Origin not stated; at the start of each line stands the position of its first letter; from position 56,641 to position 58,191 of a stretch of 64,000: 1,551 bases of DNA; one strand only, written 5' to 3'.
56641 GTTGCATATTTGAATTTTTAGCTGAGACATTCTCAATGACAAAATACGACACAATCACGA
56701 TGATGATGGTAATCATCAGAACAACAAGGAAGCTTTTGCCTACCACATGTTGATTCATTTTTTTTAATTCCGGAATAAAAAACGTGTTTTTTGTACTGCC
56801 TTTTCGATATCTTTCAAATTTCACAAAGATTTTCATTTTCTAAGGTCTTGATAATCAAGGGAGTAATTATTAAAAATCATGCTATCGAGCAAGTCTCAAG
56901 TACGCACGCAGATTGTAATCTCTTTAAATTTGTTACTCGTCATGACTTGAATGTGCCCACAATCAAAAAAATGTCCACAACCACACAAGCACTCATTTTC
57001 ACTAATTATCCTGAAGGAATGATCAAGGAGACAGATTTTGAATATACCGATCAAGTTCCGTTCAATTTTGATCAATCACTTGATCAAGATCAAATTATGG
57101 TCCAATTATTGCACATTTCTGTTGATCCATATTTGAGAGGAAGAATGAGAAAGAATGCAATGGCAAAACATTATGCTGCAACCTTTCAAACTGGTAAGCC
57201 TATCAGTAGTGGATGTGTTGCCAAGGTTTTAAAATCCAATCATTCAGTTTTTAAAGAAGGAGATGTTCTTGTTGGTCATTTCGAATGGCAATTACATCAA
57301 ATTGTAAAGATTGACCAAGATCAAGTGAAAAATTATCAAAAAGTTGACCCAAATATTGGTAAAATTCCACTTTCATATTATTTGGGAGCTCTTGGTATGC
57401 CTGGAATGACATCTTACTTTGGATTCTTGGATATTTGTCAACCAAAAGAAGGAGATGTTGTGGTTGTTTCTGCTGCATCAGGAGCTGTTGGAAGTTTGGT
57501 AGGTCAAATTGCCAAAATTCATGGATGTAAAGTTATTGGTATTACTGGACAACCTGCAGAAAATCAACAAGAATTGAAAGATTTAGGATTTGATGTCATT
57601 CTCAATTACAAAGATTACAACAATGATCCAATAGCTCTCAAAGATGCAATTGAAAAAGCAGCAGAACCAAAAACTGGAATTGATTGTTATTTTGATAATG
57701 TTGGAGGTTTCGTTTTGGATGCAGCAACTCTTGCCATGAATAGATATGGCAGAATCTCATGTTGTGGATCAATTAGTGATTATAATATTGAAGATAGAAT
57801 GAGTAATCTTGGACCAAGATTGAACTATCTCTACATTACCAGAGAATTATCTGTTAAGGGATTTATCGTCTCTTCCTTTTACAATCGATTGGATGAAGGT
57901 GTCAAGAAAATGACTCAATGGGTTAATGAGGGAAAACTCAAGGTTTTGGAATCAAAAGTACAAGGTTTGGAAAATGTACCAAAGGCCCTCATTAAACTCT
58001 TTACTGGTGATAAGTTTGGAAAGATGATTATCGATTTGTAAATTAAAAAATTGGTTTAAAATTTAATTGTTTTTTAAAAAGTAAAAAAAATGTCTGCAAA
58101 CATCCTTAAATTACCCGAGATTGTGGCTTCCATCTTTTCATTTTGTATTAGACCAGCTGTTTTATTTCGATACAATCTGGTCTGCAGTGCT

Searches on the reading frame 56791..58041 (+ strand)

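Call 91: search_protein_families(library=pfam, proteins=[window:56791-58041:+], max_evalue=0.001)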
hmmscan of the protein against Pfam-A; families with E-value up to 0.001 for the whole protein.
window:56791-58041:+ (416 aa): 3 families
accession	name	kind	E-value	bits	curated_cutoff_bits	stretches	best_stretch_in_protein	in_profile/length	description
PF16884.10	ADH_N_2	-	1.2e-21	77.1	31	1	68-174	3-102/108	N-terminal domain of oxidoreductase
PF00107.32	ADH_zinc_N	-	1.1e-16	61.5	31.8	1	232-371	1-124/129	Zinc-binding dehydrogenase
PF13602.12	ADH_zinc_N_2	-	3.1e-10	41.5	27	1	265-414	1-134/134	Zinc-binding dehydrogenase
